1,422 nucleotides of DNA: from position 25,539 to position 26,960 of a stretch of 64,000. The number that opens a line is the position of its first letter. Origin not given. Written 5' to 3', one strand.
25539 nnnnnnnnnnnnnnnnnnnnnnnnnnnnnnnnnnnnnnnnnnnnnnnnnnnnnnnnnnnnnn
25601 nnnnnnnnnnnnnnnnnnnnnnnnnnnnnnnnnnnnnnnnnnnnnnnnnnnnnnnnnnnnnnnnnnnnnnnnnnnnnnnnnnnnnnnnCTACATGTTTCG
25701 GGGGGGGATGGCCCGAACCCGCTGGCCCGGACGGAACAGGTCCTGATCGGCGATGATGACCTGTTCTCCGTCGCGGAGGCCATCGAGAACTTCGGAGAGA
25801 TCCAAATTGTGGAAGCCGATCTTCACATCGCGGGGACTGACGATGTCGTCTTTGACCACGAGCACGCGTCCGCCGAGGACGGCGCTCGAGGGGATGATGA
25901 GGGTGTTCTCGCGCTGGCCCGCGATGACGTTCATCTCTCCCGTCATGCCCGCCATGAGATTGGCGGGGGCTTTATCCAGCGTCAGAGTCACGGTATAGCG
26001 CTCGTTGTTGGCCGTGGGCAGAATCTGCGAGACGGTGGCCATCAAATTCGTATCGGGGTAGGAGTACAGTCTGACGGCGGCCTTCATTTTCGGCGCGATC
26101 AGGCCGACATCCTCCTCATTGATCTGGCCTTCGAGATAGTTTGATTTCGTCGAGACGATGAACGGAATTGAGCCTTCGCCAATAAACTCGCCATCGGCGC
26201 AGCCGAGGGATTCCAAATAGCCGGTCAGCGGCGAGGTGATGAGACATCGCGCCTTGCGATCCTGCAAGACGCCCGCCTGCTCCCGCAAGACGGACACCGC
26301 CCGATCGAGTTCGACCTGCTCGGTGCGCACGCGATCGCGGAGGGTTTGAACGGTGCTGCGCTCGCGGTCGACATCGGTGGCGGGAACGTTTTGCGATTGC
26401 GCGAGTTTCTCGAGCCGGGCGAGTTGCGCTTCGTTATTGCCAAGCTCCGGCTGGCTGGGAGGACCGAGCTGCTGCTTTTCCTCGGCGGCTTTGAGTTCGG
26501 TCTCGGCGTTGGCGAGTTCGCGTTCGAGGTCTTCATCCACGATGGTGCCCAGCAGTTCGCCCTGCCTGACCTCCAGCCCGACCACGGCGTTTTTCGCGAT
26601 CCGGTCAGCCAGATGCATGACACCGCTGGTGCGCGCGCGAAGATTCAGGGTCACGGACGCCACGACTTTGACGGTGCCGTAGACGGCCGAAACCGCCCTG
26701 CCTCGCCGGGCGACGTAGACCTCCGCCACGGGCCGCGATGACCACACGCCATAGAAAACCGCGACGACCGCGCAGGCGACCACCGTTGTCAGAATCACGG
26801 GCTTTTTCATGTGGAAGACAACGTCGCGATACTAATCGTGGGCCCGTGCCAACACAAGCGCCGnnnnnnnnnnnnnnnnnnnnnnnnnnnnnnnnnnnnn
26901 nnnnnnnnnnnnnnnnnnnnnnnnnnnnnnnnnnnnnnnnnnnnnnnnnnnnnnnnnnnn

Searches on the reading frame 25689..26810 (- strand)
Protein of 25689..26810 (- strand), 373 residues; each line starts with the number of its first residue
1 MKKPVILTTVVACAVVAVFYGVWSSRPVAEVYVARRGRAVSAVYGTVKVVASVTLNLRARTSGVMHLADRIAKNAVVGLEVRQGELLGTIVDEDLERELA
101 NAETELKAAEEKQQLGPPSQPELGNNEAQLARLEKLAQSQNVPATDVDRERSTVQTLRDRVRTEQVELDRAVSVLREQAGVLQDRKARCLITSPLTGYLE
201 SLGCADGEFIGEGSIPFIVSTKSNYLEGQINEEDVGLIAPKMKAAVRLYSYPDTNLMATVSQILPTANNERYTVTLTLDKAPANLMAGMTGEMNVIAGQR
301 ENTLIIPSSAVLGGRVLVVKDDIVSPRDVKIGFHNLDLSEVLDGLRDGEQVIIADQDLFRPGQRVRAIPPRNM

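Call 5: search_protein_families(library=pfam, proteins=[window:25689-26810:-], max_evalue=0.01)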
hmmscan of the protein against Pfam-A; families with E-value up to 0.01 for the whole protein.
window:25689-26810:- (373 aa): 3 families
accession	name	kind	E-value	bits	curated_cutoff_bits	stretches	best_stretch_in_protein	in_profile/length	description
PF16576.10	HlyD_D23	-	2e-11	44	30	1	46-276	5-197/214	Barrel-sandwich domain of CusB or HlyD membrane-fusion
PF13437.12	HlyD_3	-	8e-07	30.2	22.2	1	192-288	3-106/106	HlyD family secretion protein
PF04862.18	DUF642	-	0.0089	16.3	27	0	219-285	33-93/157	Protein of unknown function (DUF642)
